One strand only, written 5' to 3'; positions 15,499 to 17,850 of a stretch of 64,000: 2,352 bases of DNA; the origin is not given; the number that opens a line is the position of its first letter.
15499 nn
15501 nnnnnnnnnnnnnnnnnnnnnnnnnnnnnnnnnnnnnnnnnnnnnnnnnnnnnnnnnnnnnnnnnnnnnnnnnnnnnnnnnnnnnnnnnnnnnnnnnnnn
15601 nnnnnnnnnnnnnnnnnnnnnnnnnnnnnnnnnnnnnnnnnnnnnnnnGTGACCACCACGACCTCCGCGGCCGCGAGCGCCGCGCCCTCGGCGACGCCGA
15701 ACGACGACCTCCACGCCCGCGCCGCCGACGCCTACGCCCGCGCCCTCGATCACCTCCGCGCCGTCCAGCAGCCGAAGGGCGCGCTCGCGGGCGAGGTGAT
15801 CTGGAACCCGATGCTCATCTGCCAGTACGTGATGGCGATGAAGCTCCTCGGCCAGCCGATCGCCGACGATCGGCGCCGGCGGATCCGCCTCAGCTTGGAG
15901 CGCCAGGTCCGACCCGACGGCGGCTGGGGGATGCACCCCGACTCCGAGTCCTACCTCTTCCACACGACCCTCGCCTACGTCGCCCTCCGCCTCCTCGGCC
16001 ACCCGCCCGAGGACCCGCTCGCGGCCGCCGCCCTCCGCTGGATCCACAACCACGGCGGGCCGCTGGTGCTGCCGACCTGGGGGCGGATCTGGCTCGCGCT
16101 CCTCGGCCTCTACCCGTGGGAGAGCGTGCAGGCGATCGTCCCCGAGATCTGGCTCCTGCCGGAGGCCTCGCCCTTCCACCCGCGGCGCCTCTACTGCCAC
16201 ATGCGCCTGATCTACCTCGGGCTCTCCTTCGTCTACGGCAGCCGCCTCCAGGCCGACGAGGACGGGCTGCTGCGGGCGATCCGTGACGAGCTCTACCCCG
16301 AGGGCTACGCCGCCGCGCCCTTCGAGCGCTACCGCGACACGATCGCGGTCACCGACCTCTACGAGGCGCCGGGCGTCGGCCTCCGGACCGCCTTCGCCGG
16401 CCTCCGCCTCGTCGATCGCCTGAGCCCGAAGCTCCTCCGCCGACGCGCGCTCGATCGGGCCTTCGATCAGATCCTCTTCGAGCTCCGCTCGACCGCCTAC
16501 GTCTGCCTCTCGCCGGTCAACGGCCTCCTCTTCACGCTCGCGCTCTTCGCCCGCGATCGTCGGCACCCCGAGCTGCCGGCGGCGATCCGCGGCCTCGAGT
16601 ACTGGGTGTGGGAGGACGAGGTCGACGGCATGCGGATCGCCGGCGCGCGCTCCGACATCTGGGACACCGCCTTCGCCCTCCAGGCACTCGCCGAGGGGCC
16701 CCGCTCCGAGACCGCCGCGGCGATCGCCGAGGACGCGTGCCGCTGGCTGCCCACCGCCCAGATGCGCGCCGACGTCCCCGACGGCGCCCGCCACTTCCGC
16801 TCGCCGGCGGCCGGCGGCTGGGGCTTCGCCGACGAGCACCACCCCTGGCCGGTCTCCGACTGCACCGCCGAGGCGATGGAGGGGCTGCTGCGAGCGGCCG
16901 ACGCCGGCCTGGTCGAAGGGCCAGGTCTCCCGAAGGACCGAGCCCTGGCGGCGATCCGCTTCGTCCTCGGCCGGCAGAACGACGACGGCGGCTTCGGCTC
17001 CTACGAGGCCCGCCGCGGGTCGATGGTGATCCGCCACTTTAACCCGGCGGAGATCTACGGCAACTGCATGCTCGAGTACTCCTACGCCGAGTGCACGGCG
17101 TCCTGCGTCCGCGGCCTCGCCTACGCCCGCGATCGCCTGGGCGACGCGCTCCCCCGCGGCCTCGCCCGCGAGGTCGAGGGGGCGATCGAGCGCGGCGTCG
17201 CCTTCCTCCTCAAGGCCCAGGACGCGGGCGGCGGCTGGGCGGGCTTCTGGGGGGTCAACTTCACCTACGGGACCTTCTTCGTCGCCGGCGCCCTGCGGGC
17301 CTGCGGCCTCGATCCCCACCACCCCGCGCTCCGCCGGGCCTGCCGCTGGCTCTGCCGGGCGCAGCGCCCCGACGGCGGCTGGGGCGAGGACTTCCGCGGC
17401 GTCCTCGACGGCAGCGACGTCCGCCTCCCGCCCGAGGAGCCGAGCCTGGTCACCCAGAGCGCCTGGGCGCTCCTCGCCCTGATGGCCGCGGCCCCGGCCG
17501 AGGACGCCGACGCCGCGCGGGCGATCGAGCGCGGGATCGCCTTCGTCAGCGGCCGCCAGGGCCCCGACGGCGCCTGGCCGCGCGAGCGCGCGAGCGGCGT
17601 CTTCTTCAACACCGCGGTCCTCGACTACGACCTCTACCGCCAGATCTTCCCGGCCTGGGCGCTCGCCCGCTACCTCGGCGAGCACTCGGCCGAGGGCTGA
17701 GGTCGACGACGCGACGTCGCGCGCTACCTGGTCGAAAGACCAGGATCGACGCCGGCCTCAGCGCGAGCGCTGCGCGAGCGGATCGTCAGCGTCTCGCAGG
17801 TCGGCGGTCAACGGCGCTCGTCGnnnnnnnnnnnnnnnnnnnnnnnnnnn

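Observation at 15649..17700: Oxidosqualene (sterol-type) cyclase in a bacterium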

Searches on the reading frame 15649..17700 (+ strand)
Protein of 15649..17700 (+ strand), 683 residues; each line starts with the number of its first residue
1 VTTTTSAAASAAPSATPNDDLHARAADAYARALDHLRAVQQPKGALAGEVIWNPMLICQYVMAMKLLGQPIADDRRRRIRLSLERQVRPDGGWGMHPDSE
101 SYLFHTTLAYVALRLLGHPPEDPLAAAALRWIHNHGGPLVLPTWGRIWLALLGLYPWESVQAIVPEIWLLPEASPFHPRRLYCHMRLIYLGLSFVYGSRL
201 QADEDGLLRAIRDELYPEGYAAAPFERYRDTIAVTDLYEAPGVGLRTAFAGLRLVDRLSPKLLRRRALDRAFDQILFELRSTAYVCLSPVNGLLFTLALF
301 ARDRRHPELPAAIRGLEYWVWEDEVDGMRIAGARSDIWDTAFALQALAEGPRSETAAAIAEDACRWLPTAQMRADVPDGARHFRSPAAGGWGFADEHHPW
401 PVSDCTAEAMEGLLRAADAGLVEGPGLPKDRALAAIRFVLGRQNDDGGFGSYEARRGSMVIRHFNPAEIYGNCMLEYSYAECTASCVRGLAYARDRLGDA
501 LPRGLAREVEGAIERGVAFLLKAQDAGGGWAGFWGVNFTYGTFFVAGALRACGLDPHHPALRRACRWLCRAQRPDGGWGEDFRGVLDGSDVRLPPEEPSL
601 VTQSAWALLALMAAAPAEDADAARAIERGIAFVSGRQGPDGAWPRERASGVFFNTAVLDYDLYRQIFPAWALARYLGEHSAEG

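Call 3: search_protein_families(library=pfam, proteins=[window:15649-17700:+])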
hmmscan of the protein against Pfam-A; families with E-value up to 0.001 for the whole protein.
window:15649-17700:+ (683 aa): 3 families
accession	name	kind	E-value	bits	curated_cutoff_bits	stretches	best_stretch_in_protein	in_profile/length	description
PF13243.12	SQHop_cyclase_C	-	7.2e-58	196.5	26.1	1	335-675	2-317/319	Squalene-hopene cyclase C-terminal domain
PF13249.12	SQHop_cyclase_N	-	1.9e-55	188.6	26.2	1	30-324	2-290/291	Squalene-hopene cyclase N-terminal domain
PF00432.27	Prenyltrans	-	3e-05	24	26.5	0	54-123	29-99/304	Prenyltransferase alpha-alpha toroid domain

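Call 4: search_protein_families(library=ncbifam, proteins=[window:15649-17700:+])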
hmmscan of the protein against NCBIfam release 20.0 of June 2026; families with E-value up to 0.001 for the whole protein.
window:15649-17700:+ (683 aa): 5 families
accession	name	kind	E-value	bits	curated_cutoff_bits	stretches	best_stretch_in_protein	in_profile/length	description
TIGR03463.1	osq_cycl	subfamily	1e-213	711.2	851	1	34-675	2-634/634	2,3-oxidosqualene cyclase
TIGR01787.1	squalene_cyclas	subfamily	8.9e-146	487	322.7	1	30-675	3-620/622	squalene/oxidosqualene cyclases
TIGR01507.1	hopene_cyclase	equivalog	8.2e-80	268.9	431.1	1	21-678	13-636/640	squalene--hopene cyclase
TIGR04277.1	squa_tetra_cyc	equivalog_domain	3e-15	55.8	500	1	435-676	388-621/624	tetrahymanol synthase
NF053823.1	SCO2321_fam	equivalog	9.3e-08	31.4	300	0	547-581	109-141/405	SCO2321 family membrane protein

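Call 5: search_solved_structures(query=window:15649-17697:+, show_alignments=2)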
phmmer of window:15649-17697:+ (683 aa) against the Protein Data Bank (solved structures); distinct sequences matched with E-value up to 0.001: 13.
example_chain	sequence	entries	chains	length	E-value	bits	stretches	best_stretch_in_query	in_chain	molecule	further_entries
1w6k_A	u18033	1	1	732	2.6e-120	405.9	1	70-675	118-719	LANOSTEROL SYNTHASE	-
1w6j_A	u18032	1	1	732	4.2e-120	405.3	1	75-675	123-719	LANOSTEROL SYNTHASE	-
8j5z_A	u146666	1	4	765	3.4e-96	326.2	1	69-675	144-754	Terpene cyclase/mutase family member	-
1gsz_A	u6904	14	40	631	9.4e-55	189.2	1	28-675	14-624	SQUALENE--HOPENE CYCLASE | SQUALENE-HOPENE CYCLASE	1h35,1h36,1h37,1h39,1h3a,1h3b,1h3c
2sqc_A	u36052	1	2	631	2.1e-54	188.1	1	28-675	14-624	SQUALENE-HOPENE CYCLASE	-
3sqc_A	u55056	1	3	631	4.7e-54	186.9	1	28-675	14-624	SQUALENE--HOPENE CYCLASE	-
8pak_A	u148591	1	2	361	1.4e-07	33.3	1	505-579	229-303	Squalene--hopene cyclase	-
6sbe_A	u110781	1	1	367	6e-05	24.6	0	519-645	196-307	MstE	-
6sbg_A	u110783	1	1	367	6.1e-05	24.6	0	519-645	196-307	MstE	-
6sbb_A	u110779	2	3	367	6.3e-05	24.5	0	519-645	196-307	MstE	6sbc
8paj_A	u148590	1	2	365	6.9e-05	24.4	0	511-598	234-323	Squalene-hopene/tetraprenyl-beta-curcumene cyclase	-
6sbf_A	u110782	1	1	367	7.3e-05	24.3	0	519-645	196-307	MstE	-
6sbd_A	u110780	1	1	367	9e-05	24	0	519-645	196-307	MstE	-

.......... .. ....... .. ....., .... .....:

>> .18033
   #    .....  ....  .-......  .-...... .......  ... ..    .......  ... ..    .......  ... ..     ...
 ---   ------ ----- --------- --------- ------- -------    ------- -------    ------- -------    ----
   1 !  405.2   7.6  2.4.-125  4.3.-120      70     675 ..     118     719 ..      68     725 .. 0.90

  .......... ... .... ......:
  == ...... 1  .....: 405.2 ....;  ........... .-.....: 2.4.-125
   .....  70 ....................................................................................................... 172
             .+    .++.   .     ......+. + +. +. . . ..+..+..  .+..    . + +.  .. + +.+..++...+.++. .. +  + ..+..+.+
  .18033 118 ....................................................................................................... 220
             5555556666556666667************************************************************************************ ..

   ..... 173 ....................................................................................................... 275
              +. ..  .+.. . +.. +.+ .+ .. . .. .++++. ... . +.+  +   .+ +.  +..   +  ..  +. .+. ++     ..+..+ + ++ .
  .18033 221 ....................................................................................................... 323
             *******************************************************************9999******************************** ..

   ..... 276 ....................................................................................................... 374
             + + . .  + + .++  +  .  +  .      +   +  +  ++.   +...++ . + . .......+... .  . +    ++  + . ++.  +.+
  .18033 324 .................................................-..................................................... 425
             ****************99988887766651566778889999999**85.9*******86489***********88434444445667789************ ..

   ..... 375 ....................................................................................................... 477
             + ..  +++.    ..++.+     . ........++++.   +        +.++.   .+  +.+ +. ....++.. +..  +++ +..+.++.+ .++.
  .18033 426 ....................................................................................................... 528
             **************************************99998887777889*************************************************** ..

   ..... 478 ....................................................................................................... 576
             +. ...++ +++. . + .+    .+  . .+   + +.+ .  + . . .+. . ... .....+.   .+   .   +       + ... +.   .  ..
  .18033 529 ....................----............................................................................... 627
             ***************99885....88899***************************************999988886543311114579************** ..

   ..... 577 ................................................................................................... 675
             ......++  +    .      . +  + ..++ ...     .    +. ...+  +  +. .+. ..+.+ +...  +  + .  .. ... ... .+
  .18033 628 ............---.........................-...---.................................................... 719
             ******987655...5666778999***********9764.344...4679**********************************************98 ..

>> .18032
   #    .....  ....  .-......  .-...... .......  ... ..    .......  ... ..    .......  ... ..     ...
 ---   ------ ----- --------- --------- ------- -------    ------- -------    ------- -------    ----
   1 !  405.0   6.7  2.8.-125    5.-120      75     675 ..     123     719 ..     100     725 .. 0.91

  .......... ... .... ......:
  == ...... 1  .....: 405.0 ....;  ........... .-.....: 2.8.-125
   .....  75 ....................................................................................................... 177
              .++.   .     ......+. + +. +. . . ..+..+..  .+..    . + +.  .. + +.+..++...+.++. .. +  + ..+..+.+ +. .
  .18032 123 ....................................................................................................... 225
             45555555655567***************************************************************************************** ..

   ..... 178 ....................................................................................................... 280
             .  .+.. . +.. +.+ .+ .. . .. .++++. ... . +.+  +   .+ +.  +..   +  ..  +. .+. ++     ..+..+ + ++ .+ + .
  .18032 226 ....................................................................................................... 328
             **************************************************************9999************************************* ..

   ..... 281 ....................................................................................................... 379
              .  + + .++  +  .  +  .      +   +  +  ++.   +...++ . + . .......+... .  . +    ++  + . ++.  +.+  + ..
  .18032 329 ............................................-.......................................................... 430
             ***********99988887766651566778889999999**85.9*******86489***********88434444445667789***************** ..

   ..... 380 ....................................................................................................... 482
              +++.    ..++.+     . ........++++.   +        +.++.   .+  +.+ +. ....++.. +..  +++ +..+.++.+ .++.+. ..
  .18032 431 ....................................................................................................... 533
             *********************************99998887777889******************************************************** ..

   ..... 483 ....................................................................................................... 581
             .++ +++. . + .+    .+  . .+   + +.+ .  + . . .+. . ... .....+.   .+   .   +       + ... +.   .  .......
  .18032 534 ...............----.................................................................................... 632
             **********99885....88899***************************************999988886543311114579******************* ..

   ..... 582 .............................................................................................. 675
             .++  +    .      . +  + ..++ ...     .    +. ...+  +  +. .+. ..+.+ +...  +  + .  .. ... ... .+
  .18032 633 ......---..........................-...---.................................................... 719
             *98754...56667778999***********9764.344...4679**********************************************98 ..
